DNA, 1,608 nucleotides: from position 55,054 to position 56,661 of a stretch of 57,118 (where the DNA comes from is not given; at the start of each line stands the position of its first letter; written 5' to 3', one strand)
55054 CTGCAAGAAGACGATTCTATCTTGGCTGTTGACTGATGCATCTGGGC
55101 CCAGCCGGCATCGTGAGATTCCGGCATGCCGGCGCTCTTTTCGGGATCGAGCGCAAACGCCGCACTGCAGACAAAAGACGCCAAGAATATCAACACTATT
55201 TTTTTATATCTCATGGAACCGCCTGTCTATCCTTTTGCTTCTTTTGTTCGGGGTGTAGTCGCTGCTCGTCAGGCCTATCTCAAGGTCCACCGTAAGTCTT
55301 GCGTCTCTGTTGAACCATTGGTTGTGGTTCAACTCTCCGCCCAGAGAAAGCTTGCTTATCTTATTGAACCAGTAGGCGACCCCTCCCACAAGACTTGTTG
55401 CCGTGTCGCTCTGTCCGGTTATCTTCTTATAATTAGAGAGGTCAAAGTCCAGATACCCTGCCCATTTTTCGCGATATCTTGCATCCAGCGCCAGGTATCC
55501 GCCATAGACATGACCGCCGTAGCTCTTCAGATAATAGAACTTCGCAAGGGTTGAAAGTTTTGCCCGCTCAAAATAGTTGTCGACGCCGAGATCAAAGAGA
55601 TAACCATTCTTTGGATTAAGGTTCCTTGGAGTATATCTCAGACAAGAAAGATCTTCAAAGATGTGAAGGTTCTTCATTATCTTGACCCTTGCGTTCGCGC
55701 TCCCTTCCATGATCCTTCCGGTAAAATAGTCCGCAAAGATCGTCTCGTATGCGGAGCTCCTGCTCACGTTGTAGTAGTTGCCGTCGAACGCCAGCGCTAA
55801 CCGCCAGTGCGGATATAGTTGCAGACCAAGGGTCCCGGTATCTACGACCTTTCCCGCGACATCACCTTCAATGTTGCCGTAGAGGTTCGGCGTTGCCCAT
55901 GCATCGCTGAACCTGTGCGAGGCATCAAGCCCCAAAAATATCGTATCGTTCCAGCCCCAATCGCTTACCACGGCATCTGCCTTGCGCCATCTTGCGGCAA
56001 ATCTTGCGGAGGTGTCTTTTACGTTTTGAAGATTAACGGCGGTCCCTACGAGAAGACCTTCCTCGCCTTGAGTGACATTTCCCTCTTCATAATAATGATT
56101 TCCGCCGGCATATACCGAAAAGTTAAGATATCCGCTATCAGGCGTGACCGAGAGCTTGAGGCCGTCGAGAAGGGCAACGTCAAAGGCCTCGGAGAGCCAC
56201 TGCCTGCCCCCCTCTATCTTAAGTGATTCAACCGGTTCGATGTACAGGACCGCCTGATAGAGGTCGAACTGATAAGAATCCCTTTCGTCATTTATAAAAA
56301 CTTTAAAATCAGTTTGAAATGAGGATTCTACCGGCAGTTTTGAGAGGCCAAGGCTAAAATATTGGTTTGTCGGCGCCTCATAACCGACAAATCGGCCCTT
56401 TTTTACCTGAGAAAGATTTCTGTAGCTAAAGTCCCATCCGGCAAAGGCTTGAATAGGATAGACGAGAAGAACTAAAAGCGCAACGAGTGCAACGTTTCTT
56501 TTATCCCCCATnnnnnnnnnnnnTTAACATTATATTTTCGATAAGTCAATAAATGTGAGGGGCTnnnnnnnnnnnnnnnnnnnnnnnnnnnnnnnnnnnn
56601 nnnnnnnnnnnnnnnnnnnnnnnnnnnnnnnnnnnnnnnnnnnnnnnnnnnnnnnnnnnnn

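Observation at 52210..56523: Porin-cytochrome style four-gene cluster (beta-barrel + 4-haem + 2-haem lipoprotein + 9-haem lipoprotein): candidate extracellular electron-transfer conduit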

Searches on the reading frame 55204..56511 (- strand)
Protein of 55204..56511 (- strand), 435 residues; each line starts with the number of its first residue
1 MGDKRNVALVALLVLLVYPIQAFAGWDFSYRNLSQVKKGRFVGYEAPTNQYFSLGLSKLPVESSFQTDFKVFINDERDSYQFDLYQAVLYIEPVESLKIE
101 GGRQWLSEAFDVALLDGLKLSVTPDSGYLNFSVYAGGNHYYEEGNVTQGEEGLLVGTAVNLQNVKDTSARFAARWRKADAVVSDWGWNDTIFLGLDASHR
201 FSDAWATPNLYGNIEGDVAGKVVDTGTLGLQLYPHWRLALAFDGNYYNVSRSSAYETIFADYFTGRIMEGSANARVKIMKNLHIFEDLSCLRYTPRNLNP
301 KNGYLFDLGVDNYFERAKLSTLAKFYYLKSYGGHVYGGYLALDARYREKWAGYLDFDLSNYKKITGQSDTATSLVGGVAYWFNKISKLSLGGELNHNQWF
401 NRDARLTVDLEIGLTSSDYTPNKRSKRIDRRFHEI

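Call 5: search_protein_families(library=pfam, proteins=[window:55204-56511:-], max_evalue=1)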
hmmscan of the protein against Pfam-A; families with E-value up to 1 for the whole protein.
window:55204-56511:- (435 aa): 0 families

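Call 6: search_protein_families(library=ncbifam, proteins=[window:55204-56511:-], max_evalue=1)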
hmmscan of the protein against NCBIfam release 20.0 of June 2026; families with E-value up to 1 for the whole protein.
window:55204-56511:- (435 aa): 0 families

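Call 7: find_homologous_proteins(query=window:55204-56511:-)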
Query window:55204-56511:- (435 aa): 7 proteins with E <= 0.001 among 8000 candidates.
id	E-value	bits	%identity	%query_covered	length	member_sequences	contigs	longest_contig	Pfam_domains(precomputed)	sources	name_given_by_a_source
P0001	2.3e-295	998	100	100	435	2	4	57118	-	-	-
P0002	6.2e-231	785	80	94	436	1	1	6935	-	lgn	-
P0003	1.9e-138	481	52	100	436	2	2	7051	-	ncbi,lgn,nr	ncbi:MAG: hypothetical protein HYY43_06475 [Deltaproteobacteria bacterium]|nr:hypothetical protein [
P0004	1.3e-132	461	49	98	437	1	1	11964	-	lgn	-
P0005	2.6e-129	450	50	95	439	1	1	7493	-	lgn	-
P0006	4.0e-125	437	47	98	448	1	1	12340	-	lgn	-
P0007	5.9e-105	370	42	99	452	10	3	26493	-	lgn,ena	-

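Call 9: search_solved_structures(query=window:55204-56511:-, max_evalue=10)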
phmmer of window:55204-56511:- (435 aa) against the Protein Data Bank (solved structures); distinct sequences matched with E-value up to 10: 0.

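Call 11: find_encoding_contigs(protein=P0007, flank=10000, max_places=3)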
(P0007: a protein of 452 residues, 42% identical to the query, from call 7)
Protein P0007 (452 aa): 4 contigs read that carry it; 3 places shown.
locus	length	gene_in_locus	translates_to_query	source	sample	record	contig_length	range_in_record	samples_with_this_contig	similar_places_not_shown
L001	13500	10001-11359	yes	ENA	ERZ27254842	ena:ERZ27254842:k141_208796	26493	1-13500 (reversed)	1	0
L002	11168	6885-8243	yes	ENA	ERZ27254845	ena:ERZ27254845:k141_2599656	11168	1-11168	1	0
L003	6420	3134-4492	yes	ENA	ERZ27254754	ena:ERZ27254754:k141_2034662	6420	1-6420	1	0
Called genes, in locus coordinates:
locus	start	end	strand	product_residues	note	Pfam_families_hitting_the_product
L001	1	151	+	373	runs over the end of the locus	PF03435:Sacchrp_dh_NADP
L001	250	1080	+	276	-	PF13557:Phenol_MetA_deg (weak)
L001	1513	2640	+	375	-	-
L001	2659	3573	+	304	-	PF01297:ZnuA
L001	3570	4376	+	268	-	PF00950:ABC-3, PF01032:FecCD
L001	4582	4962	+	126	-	PF00072:Response_reg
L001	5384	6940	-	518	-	-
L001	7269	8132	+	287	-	PF14394:DUF4423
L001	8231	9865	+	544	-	PF00072:Response_reg, PF00512:HisKA, PF02518:HATPase_c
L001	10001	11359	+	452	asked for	-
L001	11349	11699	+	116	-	-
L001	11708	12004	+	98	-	-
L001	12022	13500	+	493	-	?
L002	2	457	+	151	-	?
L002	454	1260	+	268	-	PF00950:ABC-3, PF01032:FecCD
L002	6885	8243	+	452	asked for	-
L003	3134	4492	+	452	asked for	-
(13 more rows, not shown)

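Call 12: find_encoding_contigs(protein=P0006, flank=10000, max_places=2)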
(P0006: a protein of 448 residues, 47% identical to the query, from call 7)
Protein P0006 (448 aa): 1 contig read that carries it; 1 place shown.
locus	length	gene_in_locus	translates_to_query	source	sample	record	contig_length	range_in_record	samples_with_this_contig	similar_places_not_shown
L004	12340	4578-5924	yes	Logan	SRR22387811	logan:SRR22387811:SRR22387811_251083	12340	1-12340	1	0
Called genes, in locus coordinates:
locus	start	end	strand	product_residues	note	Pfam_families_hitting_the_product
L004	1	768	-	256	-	?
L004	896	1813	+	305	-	PF00126:HTH_1, PF03466:LysR_substrate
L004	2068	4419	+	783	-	PF14537:Cytochrom_c3_2 (faint), PF13205:Big_5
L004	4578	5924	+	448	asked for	-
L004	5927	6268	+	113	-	-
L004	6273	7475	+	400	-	PF14522:Cytochrome_C7 (faint), PF14537:Cytochrom_c3_2 (faint), PF13435:Cytochrome_C554 (faint)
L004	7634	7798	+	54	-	-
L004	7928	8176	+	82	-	PF05402:PqqD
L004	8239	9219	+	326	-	PF04055:Radical_SAM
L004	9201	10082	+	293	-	PF01040:UbiA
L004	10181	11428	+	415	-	-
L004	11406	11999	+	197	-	PF14522:Cytochrome_C7 (faint), PF14537:Cytochrom_c3_2 (faint)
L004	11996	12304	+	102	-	-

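Call 20: find_related_loci(query=A1, collection=genome_contigs, flank=10000)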
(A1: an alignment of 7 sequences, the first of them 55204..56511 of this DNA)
Query A1 (435 aa) in genome_contigs; peptide patterns used: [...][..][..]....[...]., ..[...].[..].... (x = any residue, [..] = any of these).
33 stretches matched a pattern; 2 encode a relative of the query (tblastn E <= 1e-3); 2 distinct loci.
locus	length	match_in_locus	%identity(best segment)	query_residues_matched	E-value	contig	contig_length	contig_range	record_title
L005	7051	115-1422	52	1-435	2e-144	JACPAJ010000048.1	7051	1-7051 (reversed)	MAG: Deltaproteobacteria bacterium isolate NC_groundwater_228_Ag_S-0.2um_45_8 S5_GD2017_2_S2_scaffold_9045, whole genome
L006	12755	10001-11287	42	7-435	4e-109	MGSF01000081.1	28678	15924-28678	MAG: Deltaproteobacteria bacterium RIFCSPLOWO2_02_FULL_50_16 rifcsplowo2_02_scaffold_7559, whole genome shotgun sequence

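Call 22: predict_structure(alignment_id=A1)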
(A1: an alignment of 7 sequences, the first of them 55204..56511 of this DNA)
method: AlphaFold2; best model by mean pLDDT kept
length: 435 residues; sequences in the alignment: 7
mean_pLDDT: 49.0   pTM: 0.39
mean pLDDT of the five models: 49.0, 47.5, 44.8, 42.5, 35.0
residues with pLDDT >= 90: 0; 70-90: 64; 50-70: 158; < 50: 213
segments of 3 or more residues with pLDDT < 50: 36-47, 141-149, 179-189, 197-315, 329-333, 362-366, 388-393, 398-435
pLDDT, mean of each block of 10 residues (from residue 1): 63 63 60 49 47 69 73 57 71 79 68 71 74 73 41 69 58 57 39 49 29 24 22 25 25 27 28 32 23 27 38 50 51 55 58 64 49 62 52 47 41 36 26 23
secondary structure, 60 per line:
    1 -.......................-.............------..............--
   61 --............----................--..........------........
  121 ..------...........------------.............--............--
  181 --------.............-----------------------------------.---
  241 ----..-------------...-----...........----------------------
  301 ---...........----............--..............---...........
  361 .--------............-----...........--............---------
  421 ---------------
elements in order: H2-24 E26-38 E45-58 E63-74 E79-94 E97-106 E113-122 E129-139 E152-164 E167-178 E189-201 E268-278 E304-314 E319-330 E333-346 E350-361 E370-381 E387-397 E400-411

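Call 36: search_protein_representatives(alignment_id=A1)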
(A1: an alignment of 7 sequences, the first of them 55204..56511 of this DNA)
Query: 7 sequences, 435 profile positions. Proteins with E-value up to 0.001 (for the whole library): 135; up to 1e-10: 87; up to 1e-30: 39. The best 135 are listed.
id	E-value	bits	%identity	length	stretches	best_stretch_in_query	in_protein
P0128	1.5e-156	537.8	-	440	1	12-435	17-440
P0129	3.1e-118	411.6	-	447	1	6-429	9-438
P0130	9.4e-92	324.3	-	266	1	10-224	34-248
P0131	8.5e-84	298.1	-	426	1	7-421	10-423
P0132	1.5e-83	297.3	-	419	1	9-416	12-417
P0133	1.3e-81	290.9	-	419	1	21-416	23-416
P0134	1.1e-80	287.9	-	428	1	10-416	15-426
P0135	8.7e-78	278.3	-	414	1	10-412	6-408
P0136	4.9e-75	269.2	-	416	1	7-415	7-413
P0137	6.4e-75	268.8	-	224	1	259-435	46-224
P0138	1.6e-70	254.4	-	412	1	8-415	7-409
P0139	1.9e-68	247.5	-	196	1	6-192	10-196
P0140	3.0e-66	240.3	-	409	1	12-411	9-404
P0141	2.9e-64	233.7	-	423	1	23-409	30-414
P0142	4.8e-60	219.8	-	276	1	9-266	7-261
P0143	1.9e-56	208.0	-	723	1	16-411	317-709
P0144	3.2e-51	190.7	-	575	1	20-417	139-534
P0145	4.8e-51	190.1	-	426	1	10-416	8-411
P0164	1.1e-32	129.6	-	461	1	11-407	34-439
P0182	1.8e-21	92.7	-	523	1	13-406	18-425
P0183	4.0e-21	91.5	-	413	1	3-409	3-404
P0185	6.6e-19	84.2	-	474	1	24-406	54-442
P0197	2.7e-14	69.0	-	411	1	24-409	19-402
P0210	1.2e-11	60.3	-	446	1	14-410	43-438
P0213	4.2e-11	58.5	-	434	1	6-413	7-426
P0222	1.1e-08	50.5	-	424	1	12-406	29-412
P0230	6.8e-08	47.9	-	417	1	6-410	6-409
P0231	7.5e-08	47.8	-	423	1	13-409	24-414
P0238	6.2e-07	44.8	-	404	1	11-410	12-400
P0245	3.9e-06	42.2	-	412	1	21-412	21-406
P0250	7.4e-05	37.9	-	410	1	7-411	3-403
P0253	2.6e-04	36.2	-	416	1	8-260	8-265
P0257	4.8e-04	35.3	-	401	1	14-411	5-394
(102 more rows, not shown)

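Call 39: search_protein_families(library=pfam, alignment_id=A3, max_evalue=0.01)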
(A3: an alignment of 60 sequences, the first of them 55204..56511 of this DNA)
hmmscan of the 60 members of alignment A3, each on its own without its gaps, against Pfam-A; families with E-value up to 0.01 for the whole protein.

A. member 1, window:55204-56511:- (435 aa): 0 families

B. families by the number of members that match (of 60 scanned): 4 families
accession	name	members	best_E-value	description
PF10677.15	DUF2490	1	2.6e-05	Protein of unknown function (DUF2490)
PF25222.1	DUF7840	1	0.0013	Domain of unknown function (DUF7840)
PF03349.22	Toluene_X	1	0.0069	Outer membrane protein transport protein (OMPP1/FadL/TodX)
PF13505.12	OMP_b-brl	1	0.0091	Outer membrane protein beta-barrel domain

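Call 40: search_solved_structures(query=A3, max_evalue=10)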
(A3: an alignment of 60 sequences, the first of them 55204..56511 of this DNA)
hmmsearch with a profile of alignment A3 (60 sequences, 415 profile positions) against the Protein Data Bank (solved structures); distinct sequences matched with E-value up to 10: 35.
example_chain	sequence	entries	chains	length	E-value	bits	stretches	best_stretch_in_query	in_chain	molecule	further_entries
28jy_A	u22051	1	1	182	0.17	14.1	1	32-108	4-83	Ferritin heavy chain, N-terminally processed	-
28jz_A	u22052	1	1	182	0.17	14.1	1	32-108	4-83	Ferritin heavy chain, N-terminally processed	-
5znd_A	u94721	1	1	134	0.43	12.8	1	31-108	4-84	Ferritin heavy chain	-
8y6f_A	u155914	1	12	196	0.48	12.6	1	27-108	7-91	Ferritin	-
2chi_A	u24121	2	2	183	0.56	12.4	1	31-108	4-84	FERRITIN HEAVY CHAIN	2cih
2cn7_A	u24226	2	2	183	0.58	12.3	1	31-108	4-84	FERRITIN HEAVY CHAIN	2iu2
6jps_A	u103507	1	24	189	0.58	12.3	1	31-108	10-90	Ferritin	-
3erz_A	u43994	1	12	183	0.6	12.3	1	31-108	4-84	Ferritin heavy chain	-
6x9z_A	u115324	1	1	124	0.63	12.2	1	187-246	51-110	Transmembrane beta-barrels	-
3wnw_A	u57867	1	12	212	0.65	12.2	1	28-107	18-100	Ferritin heavy chain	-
3es3_A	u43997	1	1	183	0.67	12.1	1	31-108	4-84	Ferritin heavy chain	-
9jiu_A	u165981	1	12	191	0.67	12.1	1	31-108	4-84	Ferritin heavy chain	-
7tb3_A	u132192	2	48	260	0.68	12.1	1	27-107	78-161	Isoform 2 of CREB-binding protein,Ferritin heavy chain, N-terminally processed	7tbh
5xb1_A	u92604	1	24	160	0.71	12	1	31-108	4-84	Ferritin heavy chain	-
2z6m_A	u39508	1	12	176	0.73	12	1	32-108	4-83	Ferritin heavy chain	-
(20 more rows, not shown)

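Call 47: find_homologous_proteins(query=A3, max_evalue=0.00001)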
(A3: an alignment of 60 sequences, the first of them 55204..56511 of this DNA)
Query A3 (60 sequences) (435 aa, profile of the alignment): 7 proteins with E <= 0.00001 among 8000 candidates.
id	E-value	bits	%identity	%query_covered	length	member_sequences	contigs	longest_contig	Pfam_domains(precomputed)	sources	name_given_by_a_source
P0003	2.4e-139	483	52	100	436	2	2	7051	-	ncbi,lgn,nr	ncbi:MAG: hypothetical protein HYY43_06475 [Deltaproteobacteria bacterium]|nr:hypothetical protein [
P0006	4.9e-135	469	47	98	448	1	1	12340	-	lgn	-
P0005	6.2e-135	469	50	95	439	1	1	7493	-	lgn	-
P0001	1.3e-130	454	100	100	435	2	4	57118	-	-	-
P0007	1.7e-130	454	42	99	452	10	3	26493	-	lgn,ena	-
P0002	3.4e-129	450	80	94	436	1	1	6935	-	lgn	-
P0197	3.8e-117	410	24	48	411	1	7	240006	-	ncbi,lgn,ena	-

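Call 48: find_encoding_contigs(protein=P0197, flank=8000, max_places=2)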
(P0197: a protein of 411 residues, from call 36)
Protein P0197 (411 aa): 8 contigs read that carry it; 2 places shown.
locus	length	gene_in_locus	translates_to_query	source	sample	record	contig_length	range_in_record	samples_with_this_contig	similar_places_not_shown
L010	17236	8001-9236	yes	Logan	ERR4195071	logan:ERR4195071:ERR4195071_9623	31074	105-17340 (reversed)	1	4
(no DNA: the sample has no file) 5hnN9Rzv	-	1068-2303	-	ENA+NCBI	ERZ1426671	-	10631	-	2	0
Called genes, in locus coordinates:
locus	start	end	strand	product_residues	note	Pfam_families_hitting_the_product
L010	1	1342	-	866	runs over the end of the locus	PF00690:Cation_ATPase_N, PF00122:E1-E2_ATPase, PF00702:Hydrolase, PF13246:Cation_ATPase, PF12710:HAD (weak), PF08282:Hydrolase_3 (faint), PF00689:Cation_ATPase_C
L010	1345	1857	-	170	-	PF12682:Flavodoxin_4 (weak), PF12724:Flavodoxin_5 (faint)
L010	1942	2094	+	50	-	-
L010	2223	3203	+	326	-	PF00089:Trypsin, PF13365:Trypsin_2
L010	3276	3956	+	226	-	PF04773:FecR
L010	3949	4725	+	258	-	-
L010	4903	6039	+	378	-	PF08100:Dimerisation, PF00891:Methyltransf_2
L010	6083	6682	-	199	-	PF13442:Cytochrome_CBB3 (faint), PF00034:Cytochrom_C (weak)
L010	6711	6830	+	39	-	-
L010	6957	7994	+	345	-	PF14522:Cytochrome_C7 (faint), PF09699:Paired_CXXCH_1, PF22113:Mtrc-MtrF_II-IV_dom (weak), PF09699:Paired_CXXCH_1, PF14537:Cytochrom_c3_2 (weak), PF09699:Paired_CXXCH_1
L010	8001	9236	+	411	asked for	-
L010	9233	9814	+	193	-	PF14537:Cytochrom_c3_2 (faint), PF14522:Cytochrome_C7 (weak)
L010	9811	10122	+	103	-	-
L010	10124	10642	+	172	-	PF22113:Mtrc-MtrF_II-IV_dom (faint), PF14537:Cytochrom_c3_2 (faint), PF14522:Cytochrome_C7 (faint), PF09699:Paired_CXXCH_1 (faint)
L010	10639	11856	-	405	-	PF03916:NrfD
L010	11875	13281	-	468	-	PF14522:Cytochrome_C7 (faint), PF14537:Cytochrom_c3_2 (faint), PF22113:Mtrc-MtrF_II-IV_dom (faint), PF09699:Paired_CXXCH_1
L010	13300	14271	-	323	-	PF12837:Fer4_6 (faint), PF13247:Fer4_11, PF12797:Fer4_2 (weak), PF00037:Fer4 (weak), PF12838:Fer4_7 (weak), PF13187:Fer4_9 (weak), PF13237:Fer4_10 (weak), PF13247:Fer4_11, +1 more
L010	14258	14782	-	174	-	PF14522:Cytochrome_C7 (faint)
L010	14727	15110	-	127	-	-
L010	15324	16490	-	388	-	-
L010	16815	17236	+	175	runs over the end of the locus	?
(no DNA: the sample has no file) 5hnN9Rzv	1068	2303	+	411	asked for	-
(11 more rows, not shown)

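Call 49: find_related_loci(query=A5, collection=metagenome_contigs, flank=7000)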
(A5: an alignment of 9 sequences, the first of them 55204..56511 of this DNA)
Query A5 (435 aa) in metagenome_contigs; peptide patterns used: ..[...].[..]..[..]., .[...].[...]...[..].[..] (x = any residue, [..] = any of these).
203 stretches matched a pattern; 7 encode a relative of the query (tblastn E <= 1e-3); 7 distinct loci.
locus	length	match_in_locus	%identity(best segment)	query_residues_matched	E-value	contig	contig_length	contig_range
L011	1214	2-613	100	232-435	2e-148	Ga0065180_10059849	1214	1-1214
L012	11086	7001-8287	42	7-435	7e-110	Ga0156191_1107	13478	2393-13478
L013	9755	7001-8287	42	7-435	6e-109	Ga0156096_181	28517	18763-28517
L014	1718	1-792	53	172-435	1e-96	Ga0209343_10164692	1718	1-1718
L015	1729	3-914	42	133-435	2e-81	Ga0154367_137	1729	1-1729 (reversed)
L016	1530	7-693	51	206-435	1e-77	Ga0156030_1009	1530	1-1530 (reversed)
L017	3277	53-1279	33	1-410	7e-62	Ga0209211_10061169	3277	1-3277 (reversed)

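Call 50: find_encoding_contigs(protein=P0131, flank=8000, max_places=2)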
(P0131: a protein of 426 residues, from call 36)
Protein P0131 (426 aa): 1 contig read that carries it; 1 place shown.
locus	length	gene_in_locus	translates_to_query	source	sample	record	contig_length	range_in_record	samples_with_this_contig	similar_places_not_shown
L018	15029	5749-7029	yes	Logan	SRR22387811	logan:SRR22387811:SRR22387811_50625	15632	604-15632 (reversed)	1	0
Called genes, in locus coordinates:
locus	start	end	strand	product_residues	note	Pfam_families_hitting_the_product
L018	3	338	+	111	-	?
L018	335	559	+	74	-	-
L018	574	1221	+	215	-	PF00923:TAL_FSA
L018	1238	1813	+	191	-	PF00025:Arf (weak), PF09439:SRPRB (weak)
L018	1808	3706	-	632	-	PF14537:Cytochrom_c3_2 (faint), PF14522:Cytochrome_C7 (weak)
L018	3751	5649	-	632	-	PF14537:Cytochrom_c3_2 (faint), PF14522:Cytochrome_C7 (weak)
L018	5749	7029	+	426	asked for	-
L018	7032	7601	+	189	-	PF14537:Cytochrom_c3_2 (faint)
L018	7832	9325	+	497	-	-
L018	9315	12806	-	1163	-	PF00069:Pkinase, PF07714:PK_Tyr_Ser-Thr, PF07719:TPR_2 (faint), PF13191:AAA_16, PF17874:TPR_MalT (faint), PF13424:TPR_12 (faint), PF13428:TPR_14 (faint)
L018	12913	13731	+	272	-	PF01578:Cytochrom_C_asm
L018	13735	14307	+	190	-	PF13241:NAD_binding_7, PF14824:Sirohm_synth_M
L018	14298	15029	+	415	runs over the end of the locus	PF05201:GlutR_N, PF01488:Shikimate_DH, PF03807:F420_oxidored (faint), PF00745:GlutR_dimer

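Call 51: predict_structure(alignment_id=A3)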
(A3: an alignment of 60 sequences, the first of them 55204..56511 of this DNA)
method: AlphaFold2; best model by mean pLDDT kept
length: 435 residues; sequences in the alignment: 60
mean_pLDDT: 91.0   pTM: 0.82
mean pLDDT of the five models: 91.0, 90.7, 90.5, 90.1, 89.4
residues with pLDDT >= 90: 341; 70-90: 59; 50-70: 17; < 50: 18
segments of 3 or more residues with pLDDT < 50: 419-435
pLDDT, mean of each block of 10 residues (from residue 1): 76 77 85 94 93 95 95 95 95 97 91 93 97 94 66 94 97 94 88 97 97 95 97 98 96 83 94 98 98 95 98 96 98 98 92 98 96 98 95 95 96 76 38 34
secondary structure, 60 per line:
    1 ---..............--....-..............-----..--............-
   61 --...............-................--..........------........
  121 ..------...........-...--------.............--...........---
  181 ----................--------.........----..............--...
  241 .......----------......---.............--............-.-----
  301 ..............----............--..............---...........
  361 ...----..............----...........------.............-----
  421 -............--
elements in order: H4-17 H20-23 E25-38 E48-59 E63-74 E79-94 E97-106 E113-122 E129-139 E152-164 E167-177 H185-188 E189-200 E209-217 E222-235 E238-247 H258-262 E267-279 E282-293 E301-314 E319-330 E333-346 E350-363 E368-381 E386-396 E403-415 H422-433

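Call 52: find_encoding_contigs(protein=P0164, flank=6000, max_places=1)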
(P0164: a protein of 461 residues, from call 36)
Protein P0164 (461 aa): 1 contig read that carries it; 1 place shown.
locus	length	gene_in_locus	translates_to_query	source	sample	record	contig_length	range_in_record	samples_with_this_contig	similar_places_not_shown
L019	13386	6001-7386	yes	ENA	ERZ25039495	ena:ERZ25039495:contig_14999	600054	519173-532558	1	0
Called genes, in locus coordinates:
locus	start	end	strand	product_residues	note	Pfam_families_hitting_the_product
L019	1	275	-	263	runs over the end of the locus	PF11266:Ald_deCOase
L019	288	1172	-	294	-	-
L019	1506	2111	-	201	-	PF13620:CarboxypepD_reg (weak)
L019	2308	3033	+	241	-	PF13715:CarbopepD_reg_2 (weak), PF13620:CarboxypepD_reg, PF14686:fn3_3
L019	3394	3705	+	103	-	PF13442:Cytochrome_CBB3, PF00034:Cytochrom_C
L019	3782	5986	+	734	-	PF09699:Paired_CXXCH_1 (faint), PF14522:Cytochrome_C7 (faint), PF14537:Cytochrom_c3_2 (faint), PF22113:Mtrc-MtrF_II-IV_dom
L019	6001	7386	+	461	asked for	-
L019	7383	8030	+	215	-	PF14522:Cytochrome_C7 (weak), PF14537:Cytochrom_c3_2 (faint)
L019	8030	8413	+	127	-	-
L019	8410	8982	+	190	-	PF14522:Cytochrome_C7 (faint)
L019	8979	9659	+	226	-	PF09699:Paired_CXXCH_1 (faint), PF14522:Cytochrome_C7 (faint)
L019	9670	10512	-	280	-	PF01643:Acyl-ACP_TE, PF13279:4HBT_2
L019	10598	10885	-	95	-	-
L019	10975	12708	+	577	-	PF07719:TPR_2 (faint), PF00515:TPR_1 (faint), PF13432:TPR_16 (faint), PF13458:Peripla_BP_6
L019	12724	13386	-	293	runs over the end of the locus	PF00480:ROK, PF01869:BcrAD_BadFG (faint), PF02685:Glucokinase (faint)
